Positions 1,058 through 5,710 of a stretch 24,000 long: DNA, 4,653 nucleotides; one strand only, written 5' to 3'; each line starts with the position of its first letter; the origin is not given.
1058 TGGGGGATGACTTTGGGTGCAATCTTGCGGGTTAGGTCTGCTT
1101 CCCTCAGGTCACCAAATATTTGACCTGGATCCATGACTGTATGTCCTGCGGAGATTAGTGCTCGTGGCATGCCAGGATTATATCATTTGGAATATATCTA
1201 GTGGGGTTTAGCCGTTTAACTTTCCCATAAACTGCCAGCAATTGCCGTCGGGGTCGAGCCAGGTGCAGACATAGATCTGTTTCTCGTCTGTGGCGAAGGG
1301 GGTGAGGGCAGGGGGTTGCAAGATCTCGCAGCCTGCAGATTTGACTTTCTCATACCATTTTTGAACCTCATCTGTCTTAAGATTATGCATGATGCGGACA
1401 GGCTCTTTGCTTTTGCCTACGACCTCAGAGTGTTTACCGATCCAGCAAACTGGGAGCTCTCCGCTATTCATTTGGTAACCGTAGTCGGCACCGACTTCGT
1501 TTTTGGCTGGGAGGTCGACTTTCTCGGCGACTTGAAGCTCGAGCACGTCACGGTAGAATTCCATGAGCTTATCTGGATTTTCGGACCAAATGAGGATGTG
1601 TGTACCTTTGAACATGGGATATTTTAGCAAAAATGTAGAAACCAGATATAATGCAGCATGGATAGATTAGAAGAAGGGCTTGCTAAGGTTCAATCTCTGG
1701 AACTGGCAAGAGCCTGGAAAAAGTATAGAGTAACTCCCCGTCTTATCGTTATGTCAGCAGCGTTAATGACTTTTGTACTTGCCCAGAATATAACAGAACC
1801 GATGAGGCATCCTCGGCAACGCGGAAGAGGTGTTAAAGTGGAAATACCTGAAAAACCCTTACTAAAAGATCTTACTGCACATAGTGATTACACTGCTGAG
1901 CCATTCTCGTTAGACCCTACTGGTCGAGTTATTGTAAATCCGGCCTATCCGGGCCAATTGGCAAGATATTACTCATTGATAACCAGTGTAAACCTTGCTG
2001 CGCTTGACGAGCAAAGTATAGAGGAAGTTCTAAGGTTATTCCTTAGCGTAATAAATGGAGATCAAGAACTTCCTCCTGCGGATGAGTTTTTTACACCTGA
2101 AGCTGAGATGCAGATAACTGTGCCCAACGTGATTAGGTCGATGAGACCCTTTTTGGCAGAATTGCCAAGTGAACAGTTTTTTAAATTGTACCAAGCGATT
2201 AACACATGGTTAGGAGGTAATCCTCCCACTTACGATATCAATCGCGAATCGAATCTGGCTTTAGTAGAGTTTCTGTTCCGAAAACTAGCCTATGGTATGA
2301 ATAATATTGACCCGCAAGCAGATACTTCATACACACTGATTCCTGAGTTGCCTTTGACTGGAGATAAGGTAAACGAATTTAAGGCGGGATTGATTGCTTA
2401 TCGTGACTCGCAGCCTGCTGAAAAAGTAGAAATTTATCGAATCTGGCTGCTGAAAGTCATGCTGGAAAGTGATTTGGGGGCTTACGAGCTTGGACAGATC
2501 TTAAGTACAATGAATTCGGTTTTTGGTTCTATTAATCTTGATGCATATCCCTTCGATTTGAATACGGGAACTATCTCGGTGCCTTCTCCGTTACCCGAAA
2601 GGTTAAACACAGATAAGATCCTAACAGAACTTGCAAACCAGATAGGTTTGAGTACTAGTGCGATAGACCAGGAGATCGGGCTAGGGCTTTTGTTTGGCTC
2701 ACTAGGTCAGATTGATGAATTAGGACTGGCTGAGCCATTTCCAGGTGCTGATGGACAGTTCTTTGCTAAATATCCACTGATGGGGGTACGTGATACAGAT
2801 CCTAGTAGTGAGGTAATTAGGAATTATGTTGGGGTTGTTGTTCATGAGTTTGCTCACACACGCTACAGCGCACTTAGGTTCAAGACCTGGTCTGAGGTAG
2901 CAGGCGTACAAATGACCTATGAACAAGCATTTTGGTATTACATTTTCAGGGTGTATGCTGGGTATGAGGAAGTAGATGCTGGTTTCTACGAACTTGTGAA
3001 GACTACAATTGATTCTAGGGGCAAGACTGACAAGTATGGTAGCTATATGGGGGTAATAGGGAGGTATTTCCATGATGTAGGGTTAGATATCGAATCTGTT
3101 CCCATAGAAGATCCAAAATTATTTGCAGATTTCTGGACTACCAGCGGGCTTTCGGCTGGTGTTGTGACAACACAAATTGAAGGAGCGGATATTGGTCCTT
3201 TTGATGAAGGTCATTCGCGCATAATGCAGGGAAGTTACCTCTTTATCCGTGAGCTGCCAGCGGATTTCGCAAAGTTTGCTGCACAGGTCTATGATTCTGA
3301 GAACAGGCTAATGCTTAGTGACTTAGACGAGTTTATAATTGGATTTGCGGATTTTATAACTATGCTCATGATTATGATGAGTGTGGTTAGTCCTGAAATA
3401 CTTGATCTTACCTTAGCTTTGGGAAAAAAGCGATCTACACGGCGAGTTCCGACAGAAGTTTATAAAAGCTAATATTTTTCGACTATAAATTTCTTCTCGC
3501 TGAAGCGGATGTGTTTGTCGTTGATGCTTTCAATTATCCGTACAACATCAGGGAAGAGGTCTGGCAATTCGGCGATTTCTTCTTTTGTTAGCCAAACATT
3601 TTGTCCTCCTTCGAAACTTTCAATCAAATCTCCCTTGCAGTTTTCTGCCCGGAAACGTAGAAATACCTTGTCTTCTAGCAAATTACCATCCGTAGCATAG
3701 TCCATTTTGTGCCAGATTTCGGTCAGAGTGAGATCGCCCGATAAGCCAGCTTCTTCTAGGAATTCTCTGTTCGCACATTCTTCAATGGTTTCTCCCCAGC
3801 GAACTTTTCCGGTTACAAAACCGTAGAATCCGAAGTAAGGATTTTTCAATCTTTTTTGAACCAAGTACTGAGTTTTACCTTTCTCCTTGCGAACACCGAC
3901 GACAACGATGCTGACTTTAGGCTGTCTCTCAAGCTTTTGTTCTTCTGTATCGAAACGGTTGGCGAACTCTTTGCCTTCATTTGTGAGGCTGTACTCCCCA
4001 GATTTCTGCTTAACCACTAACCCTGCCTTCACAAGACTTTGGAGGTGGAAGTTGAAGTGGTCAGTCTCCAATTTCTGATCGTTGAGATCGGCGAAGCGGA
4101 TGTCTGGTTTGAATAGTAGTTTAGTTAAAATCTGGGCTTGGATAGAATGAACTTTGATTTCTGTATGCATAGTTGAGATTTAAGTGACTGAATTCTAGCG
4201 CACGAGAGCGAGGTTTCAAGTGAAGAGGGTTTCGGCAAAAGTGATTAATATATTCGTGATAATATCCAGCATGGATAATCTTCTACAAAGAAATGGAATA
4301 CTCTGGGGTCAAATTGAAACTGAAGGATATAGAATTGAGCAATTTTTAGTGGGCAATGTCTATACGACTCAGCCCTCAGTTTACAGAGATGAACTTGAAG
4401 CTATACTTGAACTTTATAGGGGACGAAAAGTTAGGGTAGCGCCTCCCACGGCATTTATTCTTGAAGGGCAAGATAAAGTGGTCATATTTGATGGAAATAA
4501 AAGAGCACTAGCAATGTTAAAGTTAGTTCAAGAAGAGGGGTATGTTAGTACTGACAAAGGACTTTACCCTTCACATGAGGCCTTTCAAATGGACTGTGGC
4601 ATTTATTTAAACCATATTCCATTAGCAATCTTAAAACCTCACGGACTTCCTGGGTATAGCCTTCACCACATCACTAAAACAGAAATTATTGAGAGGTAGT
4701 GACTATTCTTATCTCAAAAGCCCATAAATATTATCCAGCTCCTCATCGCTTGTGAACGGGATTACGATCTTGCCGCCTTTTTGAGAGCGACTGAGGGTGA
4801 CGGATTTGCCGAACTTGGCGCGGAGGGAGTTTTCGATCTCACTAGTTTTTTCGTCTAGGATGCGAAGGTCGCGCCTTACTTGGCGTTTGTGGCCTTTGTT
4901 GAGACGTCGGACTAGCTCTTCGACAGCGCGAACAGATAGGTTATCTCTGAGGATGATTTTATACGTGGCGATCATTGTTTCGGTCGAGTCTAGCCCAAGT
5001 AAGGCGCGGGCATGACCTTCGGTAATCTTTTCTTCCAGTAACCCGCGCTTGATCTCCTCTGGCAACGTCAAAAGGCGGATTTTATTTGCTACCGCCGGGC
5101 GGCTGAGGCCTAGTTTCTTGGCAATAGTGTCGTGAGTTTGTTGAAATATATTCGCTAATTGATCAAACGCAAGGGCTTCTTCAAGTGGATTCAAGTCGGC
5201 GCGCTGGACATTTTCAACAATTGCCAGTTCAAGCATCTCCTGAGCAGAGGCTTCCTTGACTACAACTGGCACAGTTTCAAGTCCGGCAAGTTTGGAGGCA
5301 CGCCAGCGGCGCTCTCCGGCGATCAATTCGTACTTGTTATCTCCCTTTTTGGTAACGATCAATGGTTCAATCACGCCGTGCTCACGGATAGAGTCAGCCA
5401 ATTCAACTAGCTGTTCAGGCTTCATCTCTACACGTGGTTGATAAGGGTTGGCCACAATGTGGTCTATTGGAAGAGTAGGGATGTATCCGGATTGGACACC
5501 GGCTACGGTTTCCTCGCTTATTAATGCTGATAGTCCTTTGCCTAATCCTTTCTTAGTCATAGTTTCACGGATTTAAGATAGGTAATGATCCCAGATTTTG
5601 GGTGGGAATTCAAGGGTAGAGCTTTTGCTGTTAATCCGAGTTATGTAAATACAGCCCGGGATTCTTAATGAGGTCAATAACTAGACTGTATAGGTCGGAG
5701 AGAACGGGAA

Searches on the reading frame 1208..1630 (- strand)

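Call 20: search_protein_families(library=pfam, proteins=[window:1208-1630:-], max_evalue=0.001)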
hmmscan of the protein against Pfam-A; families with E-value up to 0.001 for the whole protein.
window:1208-1630:- (140 aa): 1 family
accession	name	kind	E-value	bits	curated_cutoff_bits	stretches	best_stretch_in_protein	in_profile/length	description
PF00903.31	Glyoxalase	-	1.8e-12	48.1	20.6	1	11-134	4-121/121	Glyoxalase/Bleomycin resistance protein/Dioxygenase superfamily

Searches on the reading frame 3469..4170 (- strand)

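Call 19: search_protein_families(library=pfam, proteins=[window:3469-4170:-], max_evalue=0.001)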
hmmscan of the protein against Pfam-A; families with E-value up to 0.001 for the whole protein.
window:3469-4170:- (233 aa): 4 families
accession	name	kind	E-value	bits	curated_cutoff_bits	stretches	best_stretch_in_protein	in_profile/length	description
PF00293.34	NUDIX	-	1.8e-14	54.3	21.1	1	85-205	3-123/134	NUDIX domain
PF14947.12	HTH_45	-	5.1e-05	23.6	25.5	1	32-75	29-71/77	Winged helix-turn-helix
PF14338.12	Mrr_N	-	0.00035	21.1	29.5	1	36-71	51-86/87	Mrr N-terminal domain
PF24038.1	DUF7347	-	0.001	19.7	27.6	0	11-70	13-74/77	Domain of unknown function (DUF7347)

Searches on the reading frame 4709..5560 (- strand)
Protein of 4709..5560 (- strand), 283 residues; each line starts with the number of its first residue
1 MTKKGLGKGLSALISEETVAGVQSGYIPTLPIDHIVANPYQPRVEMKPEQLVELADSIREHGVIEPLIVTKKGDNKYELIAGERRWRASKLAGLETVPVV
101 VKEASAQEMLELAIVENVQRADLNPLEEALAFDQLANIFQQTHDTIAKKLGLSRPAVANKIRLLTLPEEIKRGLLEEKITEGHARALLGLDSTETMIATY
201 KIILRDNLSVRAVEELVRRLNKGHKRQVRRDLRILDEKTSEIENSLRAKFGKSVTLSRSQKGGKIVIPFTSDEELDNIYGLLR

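Call 19: search_protein_families(library=pfam, proteins=[window:4709-5560:-], max_evalue=0.001)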
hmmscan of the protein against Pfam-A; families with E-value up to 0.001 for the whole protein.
window:4709-5560:- (283 aa): 3 families
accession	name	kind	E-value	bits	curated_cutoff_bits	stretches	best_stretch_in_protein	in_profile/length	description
PF02195.25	ParB_N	-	1.6e-34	118.2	26.3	1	29-119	5-95/95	ParB N-terminal domain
PF17762.8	HTH_ParB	-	7.2e-33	113.2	22.6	1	122-221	2-101/102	ParB HTH domain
PF23552.2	ParB_C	-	1.8e-08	34.2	23.8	1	236-282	2-49/50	ParB dimerisation domain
